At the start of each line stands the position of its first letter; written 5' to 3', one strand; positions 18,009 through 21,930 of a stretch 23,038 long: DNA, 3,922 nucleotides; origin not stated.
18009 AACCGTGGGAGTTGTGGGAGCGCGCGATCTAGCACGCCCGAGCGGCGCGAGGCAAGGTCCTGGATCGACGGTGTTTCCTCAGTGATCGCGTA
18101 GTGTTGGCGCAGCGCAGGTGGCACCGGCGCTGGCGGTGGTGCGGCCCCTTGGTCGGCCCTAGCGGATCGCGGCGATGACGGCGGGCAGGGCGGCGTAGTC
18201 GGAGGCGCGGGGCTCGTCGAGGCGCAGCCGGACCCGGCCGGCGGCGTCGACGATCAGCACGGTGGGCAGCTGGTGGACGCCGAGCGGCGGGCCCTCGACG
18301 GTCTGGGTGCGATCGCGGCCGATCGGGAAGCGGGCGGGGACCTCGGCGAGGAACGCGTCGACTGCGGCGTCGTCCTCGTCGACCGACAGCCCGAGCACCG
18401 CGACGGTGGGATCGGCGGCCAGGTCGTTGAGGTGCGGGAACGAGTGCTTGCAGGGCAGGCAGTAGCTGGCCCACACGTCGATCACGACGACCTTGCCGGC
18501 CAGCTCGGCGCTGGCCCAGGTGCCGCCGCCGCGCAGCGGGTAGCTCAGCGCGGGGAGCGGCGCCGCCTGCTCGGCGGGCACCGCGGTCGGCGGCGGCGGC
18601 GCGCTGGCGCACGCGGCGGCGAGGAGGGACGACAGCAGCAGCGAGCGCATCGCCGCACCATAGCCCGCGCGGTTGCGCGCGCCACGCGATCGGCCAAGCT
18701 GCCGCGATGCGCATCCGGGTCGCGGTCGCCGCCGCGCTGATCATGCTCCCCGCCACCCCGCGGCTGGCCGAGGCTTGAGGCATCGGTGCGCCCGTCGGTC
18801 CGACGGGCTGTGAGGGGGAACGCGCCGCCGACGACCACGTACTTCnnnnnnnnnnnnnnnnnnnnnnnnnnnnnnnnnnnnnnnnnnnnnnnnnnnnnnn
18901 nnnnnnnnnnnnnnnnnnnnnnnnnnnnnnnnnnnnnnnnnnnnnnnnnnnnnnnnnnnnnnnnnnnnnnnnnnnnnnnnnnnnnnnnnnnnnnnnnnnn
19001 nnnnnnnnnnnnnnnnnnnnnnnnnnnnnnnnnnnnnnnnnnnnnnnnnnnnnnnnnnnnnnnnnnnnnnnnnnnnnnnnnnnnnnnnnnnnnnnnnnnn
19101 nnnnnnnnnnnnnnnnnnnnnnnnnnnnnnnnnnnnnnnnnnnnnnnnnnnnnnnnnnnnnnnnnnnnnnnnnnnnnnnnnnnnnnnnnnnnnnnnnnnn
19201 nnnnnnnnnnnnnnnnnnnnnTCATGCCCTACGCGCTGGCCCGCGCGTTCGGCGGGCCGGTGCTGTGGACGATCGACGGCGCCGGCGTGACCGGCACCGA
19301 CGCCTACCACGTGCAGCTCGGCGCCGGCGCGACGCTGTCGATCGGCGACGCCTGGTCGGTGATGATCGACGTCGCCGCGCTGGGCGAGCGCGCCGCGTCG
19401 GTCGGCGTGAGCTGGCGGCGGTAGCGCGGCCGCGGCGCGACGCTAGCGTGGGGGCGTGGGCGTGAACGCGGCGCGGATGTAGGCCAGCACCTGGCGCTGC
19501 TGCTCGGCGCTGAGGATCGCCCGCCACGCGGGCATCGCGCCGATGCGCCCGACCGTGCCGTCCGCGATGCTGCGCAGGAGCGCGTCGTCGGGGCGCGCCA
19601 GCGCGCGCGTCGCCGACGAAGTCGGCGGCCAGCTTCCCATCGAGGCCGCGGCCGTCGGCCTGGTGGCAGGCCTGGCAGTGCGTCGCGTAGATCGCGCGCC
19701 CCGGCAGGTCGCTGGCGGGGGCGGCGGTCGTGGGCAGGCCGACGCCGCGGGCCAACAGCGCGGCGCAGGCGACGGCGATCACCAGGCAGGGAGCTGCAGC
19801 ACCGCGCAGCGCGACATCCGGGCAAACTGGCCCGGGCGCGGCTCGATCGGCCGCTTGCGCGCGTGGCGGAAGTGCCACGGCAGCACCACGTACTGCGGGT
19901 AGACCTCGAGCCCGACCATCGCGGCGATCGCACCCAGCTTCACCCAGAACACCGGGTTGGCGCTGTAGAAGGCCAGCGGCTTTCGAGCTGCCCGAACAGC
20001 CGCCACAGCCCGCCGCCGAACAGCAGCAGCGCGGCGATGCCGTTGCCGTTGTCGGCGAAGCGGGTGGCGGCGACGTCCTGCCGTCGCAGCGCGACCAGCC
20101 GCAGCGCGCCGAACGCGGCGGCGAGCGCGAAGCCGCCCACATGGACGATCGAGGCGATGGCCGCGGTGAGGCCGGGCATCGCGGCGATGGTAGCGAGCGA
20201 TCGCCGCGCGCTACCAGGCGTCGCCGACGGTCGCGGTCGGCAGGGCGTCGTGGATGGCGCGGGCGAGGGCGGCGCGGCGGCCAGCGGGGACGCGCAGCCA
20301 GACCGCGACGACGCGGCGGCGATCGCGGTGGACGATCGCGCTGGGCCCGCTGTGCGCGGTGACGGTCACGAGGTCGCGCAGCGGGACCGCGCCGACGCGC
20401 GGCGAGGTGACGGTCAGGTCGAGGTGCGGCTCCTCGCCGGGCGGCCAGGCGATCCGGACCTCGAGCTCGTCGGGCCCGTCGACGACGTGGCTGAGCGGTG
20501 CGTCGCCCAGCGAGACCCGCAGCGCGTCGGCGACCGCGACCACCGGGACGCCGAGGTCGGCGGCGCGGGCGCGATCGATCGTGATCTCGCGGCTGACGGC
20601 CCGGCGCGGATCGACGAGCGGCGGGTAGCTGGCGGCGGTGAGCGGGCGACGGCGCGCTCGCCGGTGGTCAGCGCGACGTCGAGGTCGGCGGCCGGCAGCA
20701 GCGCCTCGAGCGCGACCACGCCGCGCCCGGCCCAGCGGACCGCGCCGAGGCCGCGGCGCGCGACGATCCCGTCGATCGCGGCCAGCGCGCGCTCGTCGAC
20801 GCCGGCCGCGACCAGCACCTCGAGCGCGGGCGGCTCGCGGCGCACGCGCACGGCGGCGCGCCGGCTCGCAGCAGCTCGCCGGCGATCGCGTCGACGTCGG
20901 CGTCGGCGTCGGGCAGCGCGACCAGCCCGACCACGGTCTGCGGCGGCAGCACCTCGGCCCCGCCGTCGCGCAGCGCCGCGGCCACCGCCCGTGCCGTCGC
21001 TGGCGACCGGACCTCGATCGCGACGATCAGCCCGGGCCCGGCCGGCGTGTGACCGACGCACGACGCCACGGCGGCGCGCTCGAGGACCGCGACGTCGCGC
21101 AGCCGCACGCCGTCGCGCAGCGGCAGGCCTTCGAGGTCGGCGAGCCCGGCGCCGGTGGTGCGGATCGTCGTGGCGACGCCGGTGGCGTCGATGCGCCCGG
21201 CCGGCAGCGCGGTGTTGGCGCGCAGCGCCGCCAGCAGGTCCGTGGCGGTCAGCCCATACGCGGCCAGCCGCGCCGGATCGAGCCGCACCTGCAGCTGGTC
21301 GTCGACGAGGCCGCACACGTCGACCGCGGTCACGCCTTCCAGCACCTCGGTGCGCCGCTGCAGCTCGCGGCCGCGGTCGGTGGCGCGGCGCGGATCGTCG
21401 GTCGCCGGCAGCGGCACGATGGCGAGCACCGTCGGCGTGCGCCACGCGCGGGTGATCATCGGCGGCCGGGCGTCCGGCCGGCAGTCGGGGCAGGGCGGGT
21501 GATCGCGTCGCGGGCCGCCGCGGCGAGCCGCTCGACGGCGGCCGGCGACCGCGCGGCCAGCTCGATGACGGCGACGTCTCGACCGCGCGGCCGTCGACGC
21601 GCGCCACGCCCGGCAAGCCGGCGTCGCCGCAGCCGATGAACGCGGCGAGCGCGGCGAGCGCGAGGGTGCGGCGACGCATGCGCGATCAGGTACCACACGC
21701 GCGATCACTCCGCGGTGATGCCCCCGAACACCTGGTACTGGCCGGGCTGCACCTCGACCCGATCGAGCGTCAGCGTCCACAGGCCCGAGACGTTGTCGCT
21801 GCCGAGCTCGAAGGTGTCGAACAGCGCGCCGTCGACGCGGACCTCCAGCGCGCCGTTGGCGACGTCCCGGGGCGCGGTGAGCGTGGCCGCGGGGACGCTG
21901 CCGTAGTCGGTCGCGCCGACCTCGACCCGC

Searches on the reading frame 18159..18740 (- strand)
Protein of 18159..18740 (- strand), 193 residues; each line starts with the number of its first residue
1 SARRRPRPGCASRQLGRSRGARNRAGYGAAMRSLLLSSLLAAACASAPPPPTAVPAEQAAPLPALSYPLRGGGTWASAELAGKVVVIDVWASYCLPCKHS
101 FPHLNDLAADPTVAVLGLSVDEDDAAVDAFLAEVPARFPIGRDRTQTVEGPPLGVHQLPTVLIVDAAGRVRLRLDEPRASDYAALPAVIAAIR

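Call 11: search_protein_families(library=pfam, proteins=[window:18159-18740:-], max_evalue=0.01)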
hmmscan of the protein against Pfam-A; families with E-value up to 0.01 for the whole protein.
window:18159-18740:- (193 aa): 4 families
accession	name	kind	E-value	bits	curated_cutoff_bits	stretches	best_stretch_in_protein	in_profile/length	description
PF00578.27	AhpC-TSA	-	1.4e-10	41.6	26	1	62-171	5-122/124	AhpC/TSA family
PF08534.16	Redoxin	-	4.1e-10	40.1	26.6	1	60-171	4-129/148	Redoxin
PF13905.12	Thioredoxin_8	-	1.4e-08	35.3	27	1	82-170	1-94/94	Thioredoxin-like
PF00085.26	Thioredoxin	-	3.4e-05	24.2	23.5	1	83-125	19-63/103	Thioredoxin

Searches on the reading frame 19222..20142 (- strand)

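Call 11: search_protein_families(library=pfam, proteins=[window:19222-20142:-], max_evalue=0.01)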
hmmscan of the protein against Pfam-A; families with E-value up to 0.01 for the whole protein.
window:19222-20142:- (306 aa): 2 families
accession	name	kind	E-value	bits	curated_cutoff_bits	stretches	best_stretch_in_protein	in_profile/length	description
PF00034.26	Cytochrom_C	-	0.001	20.8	21.3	1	148-189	4-39/90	Cytochrome c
PF13442.11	Cytochrome_CBB3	-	0.0011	19.6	27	1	147-177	5-29/68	Cytochrome C oxidase, cbb3-type, subunit III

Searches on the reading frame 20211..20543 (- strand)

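Call 11: search_protein_families(library=pfam, proteins=[window:20211-20543:-], max_evalue=0.01)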
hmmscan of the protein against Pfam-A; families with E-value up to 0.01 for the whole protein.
window:20211-20543:- (110 aa): 1 family
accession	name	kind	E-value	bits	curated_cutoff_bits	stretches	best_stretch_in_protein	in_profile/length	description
PF00873.25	ACR_tran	-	0.00073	17.8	28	1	3-99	734-834/1021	AcrB/AcrD/AcrF family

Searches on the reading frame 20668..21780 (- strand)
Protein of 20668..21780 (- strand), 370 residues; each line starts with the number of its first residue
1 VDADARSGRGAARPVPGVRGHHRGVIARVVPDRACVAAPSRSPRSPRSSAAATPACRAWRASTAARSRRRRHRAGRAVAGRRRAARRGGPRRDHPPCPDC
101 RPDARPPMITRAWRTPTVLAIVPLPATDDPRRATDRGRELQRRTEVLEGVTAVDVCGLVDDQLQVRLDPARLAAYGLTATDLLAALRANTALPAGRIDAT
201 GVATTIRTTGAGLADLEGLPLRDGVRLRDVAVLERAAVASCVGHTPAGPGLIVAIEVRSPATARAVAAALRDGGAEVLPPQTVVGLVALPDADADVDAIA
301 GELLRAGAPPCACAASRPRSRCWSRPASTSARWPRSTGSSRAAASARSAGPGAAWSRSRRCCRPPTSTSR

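Call 11: search_protein_families(library=pfam, proteins=[window:20668-21780:-], max_evalue=0.01)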
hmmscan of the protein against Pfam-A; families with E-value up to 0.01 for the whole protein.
window:20668-21780:- (370 aa): 1 family
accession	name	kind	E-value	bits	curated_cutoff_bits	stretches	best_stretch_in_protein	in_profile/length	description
PF00873.25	ACR_tran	-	1.2e-12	46.9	28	1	140-271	161-300/1021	AcrB/AcrD/AcrF family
